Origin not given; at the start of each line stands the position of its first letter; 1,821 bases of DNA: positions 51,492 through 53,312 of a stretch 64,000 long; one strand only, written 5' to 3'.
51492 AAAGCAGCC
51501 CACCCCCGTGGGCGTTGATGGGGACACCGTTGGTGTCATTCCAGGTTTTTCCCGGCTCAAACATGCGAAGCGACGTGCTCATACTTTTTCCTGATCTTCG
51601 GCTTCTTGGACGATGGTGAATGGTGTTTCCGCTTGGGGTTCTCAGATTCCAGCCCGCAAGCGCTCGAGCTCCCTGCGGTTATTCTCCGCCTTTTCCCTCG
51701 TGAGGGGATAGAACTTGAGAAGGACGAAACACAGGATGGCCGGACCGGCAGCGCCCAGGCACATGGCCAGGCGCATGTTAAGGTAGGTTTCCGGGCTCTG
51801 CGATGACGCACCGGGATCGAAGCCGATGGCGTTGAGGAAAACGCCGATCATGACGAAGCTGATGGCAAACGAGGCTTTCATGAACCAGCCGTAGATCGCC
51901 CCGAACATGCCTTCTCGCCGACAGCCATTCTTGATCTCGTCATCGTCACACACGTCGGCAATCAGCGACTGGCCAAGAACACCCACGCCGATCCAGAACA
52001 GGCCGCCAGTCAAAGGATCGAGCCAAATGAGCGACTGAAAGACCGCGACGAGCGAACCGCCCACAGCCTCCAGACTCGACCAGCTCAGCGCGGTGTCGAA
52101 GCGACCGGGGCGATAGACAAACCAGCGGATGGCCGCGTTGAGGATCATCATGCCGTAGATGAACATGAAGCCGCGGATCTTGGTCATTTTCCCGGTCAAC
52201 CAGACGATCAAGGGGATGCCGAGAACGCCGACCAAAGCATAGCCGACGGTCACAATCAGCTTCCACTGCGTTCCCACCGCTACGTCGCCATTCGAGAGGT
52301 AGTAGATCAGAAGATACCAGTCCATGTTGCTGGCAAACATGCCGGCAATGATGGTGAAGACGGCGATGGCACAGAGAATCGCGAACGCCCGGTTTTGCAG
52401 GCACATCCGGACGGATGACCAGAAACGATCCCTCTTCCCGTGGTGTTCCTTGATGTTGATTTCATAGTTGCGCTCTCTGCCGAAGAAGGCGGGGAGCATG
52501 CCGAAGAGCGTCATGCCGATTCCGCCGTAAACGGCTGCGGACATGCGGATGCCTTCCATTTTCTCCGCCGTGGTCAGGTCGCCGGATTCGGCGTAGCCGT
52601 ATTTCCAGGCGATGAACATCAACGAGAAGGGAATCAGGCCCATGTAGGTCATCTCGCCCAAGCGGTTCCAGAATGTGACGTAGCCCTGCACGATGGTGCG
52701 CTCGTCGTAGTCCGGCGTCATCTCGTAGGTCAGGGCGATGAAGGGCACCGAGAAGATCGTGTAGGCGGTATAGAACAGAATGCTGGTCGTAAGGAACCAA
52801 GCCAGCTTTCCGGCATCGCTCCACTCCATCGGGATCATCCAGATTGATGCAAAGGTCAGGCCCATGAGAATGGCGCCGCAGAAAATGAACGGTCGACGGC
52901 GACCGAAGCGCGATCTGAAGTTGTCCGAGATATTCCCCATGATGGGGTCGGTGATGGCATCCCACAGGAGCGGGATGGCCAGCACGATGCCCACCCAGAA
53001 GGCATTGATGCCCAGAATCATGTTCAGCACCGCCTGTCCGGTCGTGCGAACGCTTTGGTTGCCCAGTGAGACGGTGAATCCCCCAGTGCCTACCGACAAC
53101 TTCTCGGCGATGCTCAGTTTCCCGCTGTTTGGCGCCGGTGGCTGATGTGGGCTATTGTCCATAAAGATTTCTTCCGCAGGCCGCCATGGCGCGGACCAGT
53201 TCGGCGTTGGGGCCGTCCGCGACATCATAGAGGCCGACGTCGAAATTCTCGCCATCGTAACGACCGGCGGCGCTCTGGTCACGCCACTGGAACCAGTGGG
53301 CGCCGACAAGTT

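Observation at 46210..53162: Phosphorolytic galactoside module (GPH symporter, cytoplasmic GH43, GH112, galT, galE) that lacks the kinase of the classical GNB/LNB pathway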

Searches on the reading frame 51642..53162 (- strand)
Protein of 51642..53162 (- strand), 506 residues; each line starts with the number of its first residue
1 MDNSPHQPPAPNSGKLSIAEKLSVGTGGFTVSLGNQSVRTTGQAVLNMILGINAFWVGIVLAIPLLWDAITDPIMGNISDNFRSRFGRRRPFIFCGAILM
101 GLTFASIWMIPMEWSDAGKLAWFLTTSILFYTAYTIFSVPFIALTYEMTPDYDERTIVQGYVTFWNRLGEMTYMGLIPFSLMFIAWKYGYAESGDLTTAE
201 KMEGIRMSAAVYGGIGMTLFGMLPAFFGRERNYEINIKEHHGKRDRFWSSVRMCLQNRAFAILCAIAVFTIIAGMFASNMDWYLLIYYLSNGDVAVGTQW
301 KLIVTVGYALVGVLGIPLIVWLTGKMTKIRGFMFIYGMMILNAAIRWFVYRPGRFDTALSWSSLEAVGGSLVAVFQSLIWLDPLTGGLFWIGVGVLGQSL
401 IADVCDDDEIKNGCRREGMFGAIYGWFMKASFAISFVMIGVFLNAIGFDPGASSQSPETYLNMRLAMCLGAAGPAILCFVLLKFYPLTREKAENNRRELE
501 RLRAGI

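Call 4: search_protein_families(library=pfam, proteins=[window:51642-53162:-])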
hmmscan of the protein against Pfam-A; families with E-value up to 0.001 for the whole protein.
window:51642-53162:- (506 aa): 2 families
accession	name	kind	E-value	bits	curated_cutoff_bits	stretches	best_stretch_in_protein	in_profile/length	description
PF13347.12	MFS_2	-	1.5e-65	221.9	27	1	26-489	4-427/427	MFS/sugar transport protein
PF07690.21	MFS_1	-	8.1e-10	38.6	33.4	1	27-348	4-288/347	Major Facilitator Superfamily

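Call 5: search_protein_families(library=ncbifam, proteins=[window:51642-53162:-])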
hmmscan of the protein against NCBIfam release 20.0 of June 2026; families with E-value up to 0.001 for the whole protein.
window:51642-53162:- (506 aa): 6 families
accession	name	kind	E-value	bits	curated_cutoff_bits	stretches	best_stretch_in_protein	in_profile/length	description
TIGR00792.1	gph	subfamily_domain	1.7e-44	152.2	231.35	1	49-500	29-435/437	glycoside-pentoside-hexuronide (GPH):cation symporter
NF007237.0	PRK09669.1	subfamily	1.1e-27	96.8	610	1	14-502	4-445/461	putative symporter YagG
NF007749.0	PRK10429.1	equivalog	9e-26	90.7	456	1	15-494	2-442/473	melibiose:sodium transporter MelB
NF007353.0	PRK09848.1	equivalog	3.1e-25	88.9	528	1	50-498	39-440/457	glucuronide transporter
NF008526.0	PRK11462.1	equivalog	1.2e-14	54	836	1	16-481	6-419/460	glycoside-pentoside-hexuronide family transporter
TIGR01301.1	GPH_sucrose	subfamily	1.9e-07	30.3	511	1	49-103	33-87/476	sucrose/proton symporter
